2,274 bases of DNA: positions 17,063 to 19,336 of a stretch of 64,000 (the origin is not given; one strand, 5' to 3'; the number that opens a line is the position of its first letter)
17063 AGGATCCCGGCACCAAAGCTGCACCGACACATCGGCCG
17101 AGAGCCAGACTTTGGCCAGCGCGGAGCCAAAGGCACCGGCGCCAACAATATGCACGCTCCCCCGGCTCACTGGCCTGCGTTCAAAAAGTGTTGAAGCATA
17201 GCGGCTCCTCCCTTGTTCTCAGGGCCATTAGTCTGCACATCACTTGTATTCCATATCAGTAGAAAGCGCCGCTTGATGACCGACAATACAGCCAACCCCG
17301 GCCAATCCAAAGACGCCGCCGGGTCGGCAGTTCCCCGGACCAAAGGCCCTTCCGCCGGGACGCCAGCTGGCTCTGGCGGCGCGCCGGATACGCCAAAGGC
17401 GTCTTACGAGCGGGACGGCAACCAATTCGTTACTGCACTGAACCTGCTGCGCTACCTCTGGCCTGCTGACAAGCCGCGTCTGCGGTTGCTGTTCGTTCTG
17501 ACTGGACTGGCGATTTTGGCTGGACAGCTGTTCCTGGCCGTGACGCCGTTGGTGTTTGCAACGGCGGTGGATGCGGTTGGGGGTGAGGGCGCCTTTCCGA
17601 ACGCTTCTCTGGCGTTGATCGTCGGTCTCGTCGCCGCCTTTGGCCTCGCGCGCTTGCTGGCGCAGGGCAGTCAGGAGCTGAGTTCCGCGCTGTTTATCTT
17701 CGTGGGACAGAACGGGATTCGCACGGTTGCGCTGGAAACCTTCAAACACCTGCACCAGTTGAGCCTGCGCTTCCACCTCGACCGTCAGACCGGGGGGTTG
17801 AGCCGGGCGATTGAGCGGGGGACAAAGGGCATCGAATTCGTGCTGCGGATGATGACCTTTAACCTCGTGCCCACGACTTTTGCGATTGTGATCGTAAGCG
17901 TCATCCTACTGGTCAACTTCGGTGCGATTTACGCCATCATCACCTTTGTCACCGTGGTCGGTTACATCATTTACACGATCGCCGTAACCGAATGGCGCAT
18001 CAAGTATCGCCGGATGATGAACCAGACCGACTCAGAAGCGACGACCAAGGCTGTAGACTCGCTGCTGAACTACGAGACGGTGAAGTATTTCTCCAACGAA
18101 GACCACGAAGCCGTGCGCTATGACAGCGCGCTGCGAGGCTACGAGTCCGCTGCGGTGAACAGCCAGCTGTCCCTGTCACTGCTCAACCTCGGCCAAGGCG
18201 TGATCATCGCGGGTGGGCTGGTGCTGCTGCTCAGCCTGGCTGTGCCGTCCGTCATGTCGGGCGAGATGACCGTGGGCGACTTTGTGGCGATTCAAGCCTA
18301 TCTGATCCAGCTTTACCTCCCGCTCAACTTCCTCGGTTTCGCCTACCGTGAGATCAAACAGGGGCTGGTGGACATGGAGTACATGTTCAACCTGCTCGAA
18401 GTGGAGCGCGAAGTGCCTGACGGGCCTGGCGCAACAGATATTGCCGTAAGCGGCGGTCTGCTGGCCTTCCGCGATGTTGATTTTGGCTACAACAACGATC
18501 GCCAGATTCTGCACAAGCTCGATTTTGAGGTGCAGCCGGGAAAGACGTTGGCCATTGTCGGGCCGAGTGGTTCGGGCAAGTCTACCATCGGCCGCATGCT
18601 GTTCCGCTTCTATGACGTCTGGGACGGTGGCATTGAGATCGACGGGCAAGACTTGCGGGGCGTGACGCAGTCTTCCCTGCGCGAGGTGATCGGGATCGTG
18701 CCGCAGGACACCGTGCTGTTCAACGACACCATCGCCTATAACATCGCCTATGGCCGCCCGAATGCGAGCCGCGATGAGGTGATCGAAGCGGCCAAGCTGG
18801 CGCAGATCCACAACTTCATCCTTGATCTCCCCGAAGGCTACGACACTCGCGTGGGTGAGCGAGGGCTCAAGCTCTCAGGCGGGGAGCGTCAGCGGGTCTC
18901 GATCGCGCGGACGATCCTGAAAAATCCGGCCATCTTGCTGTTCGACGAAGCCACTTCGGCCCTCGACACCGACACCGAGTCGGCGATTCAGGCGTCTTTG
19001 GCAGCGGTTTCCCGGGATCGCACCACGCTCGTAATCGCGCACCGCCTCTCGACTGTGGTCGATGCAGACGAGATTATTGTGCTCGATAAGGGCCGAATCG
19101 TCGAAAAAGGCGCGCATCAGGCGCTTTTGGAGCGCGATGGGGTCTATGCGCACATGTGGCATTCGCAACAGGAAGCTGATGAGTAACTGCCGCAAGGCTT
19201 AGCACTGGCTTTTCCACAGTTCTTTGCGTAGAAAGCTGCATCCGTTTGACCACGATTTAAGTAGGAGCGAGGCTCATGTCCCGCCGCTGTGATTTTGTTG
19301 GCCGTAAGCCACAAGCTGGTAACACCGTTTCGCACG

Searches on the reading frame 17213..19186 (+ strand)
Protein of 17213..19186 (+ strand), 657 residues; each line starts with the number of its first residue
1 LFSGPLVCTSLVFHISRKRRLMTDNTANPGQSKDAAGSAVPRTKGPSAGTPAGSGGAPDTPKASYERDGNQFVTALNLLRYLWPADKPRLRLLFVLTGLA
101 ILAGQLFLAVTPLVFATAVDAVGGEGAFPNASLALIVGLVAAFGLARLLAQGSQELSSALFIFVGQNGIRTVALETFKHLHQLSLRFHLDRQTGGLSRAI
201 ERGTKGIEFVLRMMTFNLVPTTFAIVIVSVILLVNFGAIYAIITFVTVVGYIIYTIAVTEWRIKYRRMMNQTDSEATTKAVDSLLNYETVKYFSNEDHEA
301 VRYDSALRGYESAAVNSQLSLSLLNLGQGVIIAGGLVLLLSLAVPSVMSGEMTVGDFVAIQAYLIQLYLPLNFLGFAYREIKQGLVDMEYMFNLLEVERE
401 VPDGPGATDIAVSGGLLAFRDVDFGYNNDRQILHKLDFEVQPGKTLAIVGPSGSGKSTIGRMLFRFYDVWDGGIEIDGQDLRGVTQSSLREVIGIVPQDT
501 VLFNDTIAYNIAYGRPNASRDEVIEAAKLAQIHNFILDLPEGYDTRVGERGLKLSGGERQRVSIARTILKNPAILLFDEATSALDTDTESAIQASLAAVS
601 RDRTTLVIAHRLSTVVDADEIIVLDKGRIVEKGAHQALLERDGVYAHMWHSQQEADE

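Call 36: search_protein_families(library=pfam, proteins=[window:17213-19186:+], max_evalue=0.00001)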
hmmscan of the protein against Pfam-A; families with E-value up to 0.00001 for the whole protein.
window:17213-19186:+ (657 aa): 3 families
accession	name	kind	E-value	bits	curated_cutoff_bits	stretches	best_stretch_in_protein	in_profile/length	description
PF00664.28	ABC_membrane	-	1e-31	111.1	28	1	96-370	3-273/274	ABC transporter transmembrane region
PF00005.33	ABC_tran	-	7.3e-31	108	25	1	433-582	1-137/137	ABC transporter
PF02463.25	SMC_N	-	5.3e-07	29.7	40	0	535-624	135-211/220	RecF/RecN/SMC N terminal domain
